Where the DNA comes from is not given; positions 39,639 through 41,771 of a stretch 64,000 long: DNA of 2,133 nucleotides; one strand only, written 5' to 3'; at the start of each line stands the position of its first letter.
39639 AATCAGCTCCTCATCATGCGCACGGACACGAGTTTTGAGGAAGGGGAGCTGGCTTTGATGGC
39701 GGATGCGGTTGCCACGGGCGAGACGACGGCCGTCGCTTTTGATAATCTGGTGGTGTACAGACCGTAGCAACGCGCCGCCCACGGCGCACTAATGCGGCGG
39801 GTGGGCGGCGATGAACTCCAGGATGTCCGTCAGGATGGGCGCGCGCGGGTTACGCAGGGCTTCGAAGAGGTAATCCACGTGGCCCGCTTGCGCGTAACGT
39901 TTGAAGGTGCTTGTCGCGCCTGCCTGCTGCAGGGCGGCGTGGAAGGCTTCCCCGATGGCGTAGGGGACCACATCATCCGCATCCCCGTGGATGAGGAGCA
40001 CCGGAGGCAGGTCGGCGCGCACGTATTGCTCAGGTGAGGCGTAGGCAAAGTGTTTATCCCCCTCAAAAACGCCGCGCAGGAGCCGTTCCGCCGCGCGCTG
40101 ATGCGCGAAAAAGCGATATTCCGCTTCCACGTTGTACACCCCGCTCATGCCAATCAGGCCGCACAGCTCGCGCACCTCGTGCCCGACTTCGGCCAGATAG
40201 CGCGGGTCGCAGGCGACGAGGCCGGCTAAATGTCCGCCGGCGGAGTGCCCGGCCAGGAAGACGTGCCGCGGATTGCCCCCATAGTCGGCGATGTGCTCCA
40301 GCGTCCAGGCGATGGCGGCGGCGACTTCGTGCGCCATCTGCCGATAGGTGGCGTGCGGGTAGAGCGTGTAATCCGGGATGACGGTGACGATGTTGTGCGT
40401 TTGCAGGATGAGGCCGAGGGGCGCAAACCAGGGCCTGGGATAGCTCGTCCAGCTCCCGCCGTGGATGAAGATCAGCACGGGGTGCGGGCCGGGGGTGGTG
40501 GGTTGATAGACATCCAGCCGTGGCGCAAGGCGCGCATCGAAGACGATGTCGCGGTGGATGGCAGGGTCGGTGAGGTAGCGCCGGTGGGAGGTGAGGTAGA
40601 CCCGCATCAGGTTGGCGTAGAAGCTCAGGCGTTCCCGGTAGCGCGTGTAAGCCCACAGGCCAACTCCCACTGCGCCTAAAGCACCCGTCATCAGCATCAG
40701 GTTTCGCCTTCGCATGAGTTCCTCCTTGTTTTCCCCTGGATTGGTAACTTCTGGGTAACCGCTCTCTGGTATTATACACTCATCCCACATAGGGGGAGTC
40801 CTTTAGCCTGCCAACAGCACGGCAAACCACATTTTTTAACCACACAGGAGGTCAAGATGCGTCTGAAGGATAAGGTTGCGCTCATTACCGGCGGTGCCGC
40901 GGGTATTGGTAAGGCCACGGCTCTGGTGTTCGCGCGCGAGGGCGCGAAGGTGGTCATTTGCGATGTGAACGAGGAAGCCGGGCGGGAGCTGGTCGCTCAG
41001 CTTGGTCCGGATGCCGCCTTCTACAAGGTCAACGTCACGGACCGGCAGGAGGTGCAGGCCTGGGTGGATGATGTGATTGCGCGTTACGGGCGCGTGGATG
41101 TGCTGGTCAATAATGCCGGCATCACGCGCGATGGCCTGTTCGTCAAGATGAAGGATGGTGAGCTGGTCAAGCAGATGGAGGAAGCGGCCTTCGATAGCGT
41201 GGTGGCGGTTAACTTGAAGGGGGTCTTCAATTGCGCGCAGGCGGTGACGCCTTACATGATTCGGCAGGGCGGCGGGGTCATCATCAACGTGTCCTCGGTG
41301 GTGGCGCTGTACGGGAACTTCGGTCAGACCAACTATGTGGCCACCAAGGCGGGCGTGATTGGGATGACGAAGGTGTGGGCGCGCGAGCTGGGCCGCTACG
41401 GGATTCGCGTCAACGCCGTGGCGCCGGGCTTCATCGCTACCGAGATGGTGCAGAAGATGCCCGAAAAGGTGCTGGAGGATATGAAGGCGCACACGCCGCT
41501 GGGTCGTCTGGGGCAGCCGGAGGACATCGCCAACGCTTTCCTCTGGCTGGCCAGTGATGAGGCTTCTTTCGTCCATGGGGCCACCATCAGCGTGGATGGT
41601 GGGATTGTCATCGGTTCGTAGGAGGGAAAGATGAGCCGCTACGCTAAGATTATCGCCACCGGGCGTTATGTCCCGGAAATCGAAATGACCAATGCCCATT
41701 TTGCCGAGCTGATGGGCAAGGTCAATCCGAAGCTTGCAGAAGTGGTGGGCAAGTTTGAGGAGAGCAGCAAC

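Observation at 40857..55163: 15-gene import-and-activate cluster for an unknown hydroxyacyl ester (PHB-oligomer-like) substrate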

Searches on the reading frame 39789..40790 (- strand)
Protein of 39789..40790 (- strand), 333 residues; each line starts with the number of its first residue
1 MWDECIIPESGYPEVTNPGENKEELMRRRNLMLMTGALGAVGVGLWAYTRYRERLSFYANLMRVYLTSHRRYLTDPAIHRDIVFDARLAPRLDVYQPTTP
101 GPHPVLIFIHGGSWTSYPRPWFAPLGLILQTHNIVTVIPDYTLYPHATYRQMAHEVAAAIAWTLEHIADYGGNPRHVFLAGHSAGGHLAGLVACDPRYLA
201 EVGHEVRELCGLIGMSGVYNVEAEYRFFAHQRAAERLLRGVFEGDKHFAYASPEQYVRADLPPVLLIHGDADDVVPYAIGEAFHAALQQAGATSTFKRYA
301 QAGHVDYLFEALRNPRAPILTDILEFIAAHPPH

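Call 3: search_protein_families(library=pfam, proteins=[window:39789-40790:-])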
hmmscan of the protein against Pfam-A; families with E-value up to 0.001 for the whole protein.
window:39789-40790:- (333 aa): 10 families
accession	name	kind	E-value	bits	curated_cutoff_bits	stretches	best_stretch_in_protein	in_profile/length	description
PF20434.5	BD-FAE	-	1e-27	97.5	26.8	1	92-287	1-215/215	BD-FAE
PF07859.19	Abhydrolase_3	-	2.3e-18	67.2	25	1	106-305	1-207/210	alpha/beta hydrolase fold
PF00326.27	Peptidase_S9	-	6.1e-13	49.2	22.6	1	155-308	44-188/213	Prolyl oligopeptidase family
PF00135.34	COesterase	-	1.3e-11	44.6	27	1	92-196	88-204/515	Carboxylesterase family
PF12146.15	Hydrolase_4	-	5.5e-07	29.6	27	0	263-304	193-232/239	Serine aminopeptidase, S33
PF12697.13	Abhydrolase_6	-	4e-06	28.1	26.3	1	106-308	1-206/217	Alpha/beta hydrolase family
PF02230.22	Abhydrolase_2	-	1.2e-05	25.7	23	1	263-304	158-199/217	Phospholipase/Carboxylesterase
PF07224.18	Chlorophyllase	-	9.2e-05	21.8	26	1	92-194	31-135/301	Chlorophyllase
PF00561.26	Abhydrolase_1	-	0.00014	22.1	25.8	0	247-310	185-244/245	alpha/beta hydrolase fold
PF10399.14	UCR_Fe-S_N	-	0.00036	20.3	24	0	21-47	5-31/41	Ubiquitinol-cytochrome C reductase Fe-S subunit TAT signal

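Call 5: search_protein_families(library=ncbifam, proteins=[window:39789-40790:-], max_evalue=0.00001)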
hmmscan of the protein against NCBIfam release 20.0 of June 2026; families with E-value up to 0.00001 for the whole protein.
window:39789-40790:- (333 aa): 6 families
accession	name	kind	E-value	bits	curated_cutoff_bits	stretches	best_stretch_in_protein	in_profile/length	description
NF052354.1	EstLipQMycob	equivalog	3.1e-26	91.9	700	1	99-305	161-375/418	esterase LipQ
NF058665.1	HaHSL_fam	equivalog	1.6e-17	63.8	320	1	77-209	36-162/260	hormone-sensitive lipase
NF058653.1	LipP1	equivalog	7.9e-17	61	350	1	93-304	61-277/300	LipP1 family hormone-sensitive lipase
NF007547.0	PRK10162.1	equivalog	2.3e-10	39.9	389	1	81-222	62-201/321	acetyl esterase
NF050058.1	e_dPHAscl_type1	hypoth_equivalog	3.8e-09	36.4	150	0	145-195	74-125/276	extracellular catalytic domain type 1 short-chain-length polyhydroxyalkanoate depolymerase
NF033149.0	CHL_hydrolase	equivalog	1.8e-07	30.4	500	1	80-196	50-169/310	chloramphenicol hydrolase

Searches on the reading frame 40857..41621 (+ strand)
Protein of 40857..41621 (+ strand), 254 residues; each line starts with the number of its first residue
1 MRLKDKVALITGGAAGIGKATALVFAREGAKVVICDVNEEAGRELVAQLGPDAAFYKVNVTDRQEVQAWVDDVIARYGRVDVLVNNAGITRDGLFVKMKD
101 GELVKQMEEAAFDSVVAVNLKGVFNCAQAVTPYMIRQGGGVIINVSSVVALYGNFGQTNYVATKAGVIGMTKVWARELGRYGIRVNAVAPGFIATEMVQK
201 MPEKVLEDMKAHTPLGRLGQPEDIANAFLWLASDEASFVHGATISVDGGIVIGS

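Call 3: search_protein_families(library=pfam, proteins=[window:40857-41621:+])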
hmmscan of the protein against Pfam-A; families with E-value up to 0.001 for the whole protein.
window:40857-41621:+ (254 aa): 6 families
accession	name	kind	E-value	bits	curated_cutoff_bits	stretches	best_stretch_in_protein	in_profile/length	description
PF13561.12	adh_short_C2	-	1.3e-71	241.4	27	1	13-250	1-235/236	Enoyl-(Acyl carrier protein) reductase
PF00106.31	adh_short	-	4.9e-64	215.9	26.6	1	6-204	1-193/195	short chain dehydrogenase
PF08659.16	KR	-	7.3e-16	59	22.6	1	8-172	3-161/180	KR domain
PF23441.1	SDR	-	2.6e-09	37.3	27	1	58-251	68-256/258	SDR-like rossmann domain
PF01370.27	Epimerase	-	5.6e-05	23.1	20.9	1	8-90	1-75/240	NAD dependent epimerase/dehydratase family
PF03435.24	Sacchrp_dh_NADP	-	0.00073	20.3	25.1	0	13-92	5-81/129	Saccharopine dehydrogenase NADP binding domain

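Call 5: search_protein_families(library=ncbifam, proteins=[window:40857-41621:+], max_evalue=0.00001)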
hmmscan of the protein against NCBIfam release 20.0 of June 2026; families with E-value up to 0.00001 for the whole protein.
window:40857-41621:+ (254 aa): 231 families (the best 25 are shown)
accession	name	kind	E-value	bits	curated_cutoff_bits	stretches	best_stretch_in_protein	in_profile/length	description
NF004198.0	PRK05653.1-3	equivalog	1.5e-88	296.5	296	1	3-252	5-248/248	3-oxoacyl-ACP reductase FabG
TIGR01830.1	3oxo_ACP_reduc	equivalog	3e-87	292.3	297.75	1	8-251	1-239/239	3-oxoacyl-[acyl-carrier-protein] reductase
NF006072.0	PRK08217.1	subfamily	3e-82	276.2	298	1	1-251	1-252/253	3-ketoacyl-(acyl-carrier-protein) reductase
NF004197.0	PRK05653.1-1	equivalog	1.9e-77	260.3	332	1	2-251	4-247/249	3-oxoacyl-ACP reductase FabG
NF005559.1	PRK07231.1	subfamily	4.1e-76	255.8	215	1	2-251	1-248/249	glucose 1-dehydrogenase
NF004818.0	PRK06172.1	equivalog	9.3e-75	251.2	336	1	1-251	3-251/253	SDR family oxidoreductase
NF009466.0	PRK12826.1-2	subfamily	1.4e-74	250.7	222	1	5-251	3-245/248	3-oxoacyl-ACP reductase FabG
NF004791.0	PRK06138.1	equivalog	1.6e-73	247.1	312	1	1-252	1-251/252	SDR family oxidoreductase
NF009464.0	PRK12824.1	subfamily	1.2e-71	241.2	269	1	5-250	2-242/245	3-oxoacyl-ACP reductase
TIGR01829.1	AcAcCoA_reduct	subfamily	9.1e-71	238.3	302.1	1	6-250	1-240/242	acetoacetyl-CoA reductase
NF052558.1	MBtsdlDhBudC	equivalog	1e-67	228.4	270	1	4-250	2-241/250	meso-2,3-butanediol dehydrogenase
NF009468.0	PRK12826.1-4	equivalog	1.9e-64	217.8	318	1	2-251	4-248/256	SDR family oxidoreductase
NF004199.0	PRK05653.1-4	equivalog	6.1e-64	215.9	301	1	1-251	1-246/247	3-oxoacyl-ACP reductase FabG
NF005067.0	PRK06484.1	equivalog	7.1e-63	212.9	713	1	4-250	8-251/524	short chain dehydrogenase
NF053701.1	CsHdxCHCADhChcB2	equivalog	9.8e-63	211.9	350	1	3-250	1-242/245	cis-4-hydroxycyclohexanecarboxylate dehydrogenase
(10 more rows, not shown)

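Call 22: search_solved_structures(query=window:40857-41621:+, max_evalue=1e-30)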
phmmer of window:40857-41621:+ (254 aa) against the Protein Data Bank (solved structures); distinct sequences matched with E-value up to 1e-30: 284 (the best 60 are shown).
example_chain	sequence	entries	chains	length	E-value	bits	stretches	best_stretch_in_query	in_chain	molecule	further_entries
4nbw_A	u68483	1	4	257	1e-97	329.6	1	5-254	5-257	Short-chain dehydrogenase/reductase SDR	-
4nbu_A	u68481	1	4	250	1.3e-86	293.3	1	2-251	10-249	3-oxoacyl-(Acyl-carrier-protein) reductase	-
4nbv_A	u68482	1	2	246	1.1e-78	267.3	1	1-250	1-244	3-oxoacyl-[acyl-carrier-protein] reductase putative short-chain dehydrogenases/reductases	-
4jro_A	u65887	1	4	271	7e-68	231.9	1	1-251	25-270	FabG protein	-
2et6_A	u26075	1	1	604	4.9e-66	225.9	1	2-198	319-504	(3R)-hydroxyacyl-CoA dehydrogenase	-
4nbt_A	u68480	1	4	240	2.6e-65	223.5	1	2-250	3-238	3-oxoacyl-[acyl-carrier-protein] reductase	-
3osu_A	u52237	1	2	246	4.4e-65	222.8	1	5-250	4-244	3-oxoacyl-[acyl-carrier-protein] reductase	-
3sj7_A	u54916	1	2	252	5.8e-65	222.4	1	6-250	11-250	3-oxoacyl-(Acyl-carrier-protein) reductase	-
2uvd_A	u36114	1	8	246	1.1e-60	208.4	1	3-251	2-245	3-OXOACYL-(ACYL-CARRIER-PROTEIN) REDUCTASE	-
4m8s_A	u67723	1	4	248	2.3e-57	197.5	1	3-251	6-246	Putative 3-oxoacyl-[acyl-carrier protein] reductase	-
1uls_A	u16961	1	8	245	6e-57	196.1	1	1-253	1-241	putative 3-oxoacyl-acyl carrier protein reductase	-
4ni5_A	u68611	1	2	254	7.7e-57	195.8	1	1-250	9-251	Oxidoreductase, short-chain dehydrogenase/reductase family protein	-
3ftp_A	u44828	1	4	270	1.1e-56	195.3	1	4-251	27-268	3-oxoacyl-[acyl-carrier protein] reductase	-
7tzp_A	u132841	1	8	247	6.1e-55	189.6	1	1-252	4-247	3-oxoacyl-ACP reductase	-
6t6n_A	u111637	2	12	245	1.8e-54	188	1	1-252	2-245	3-oxoacyl-[acyl-carrier protein] reductase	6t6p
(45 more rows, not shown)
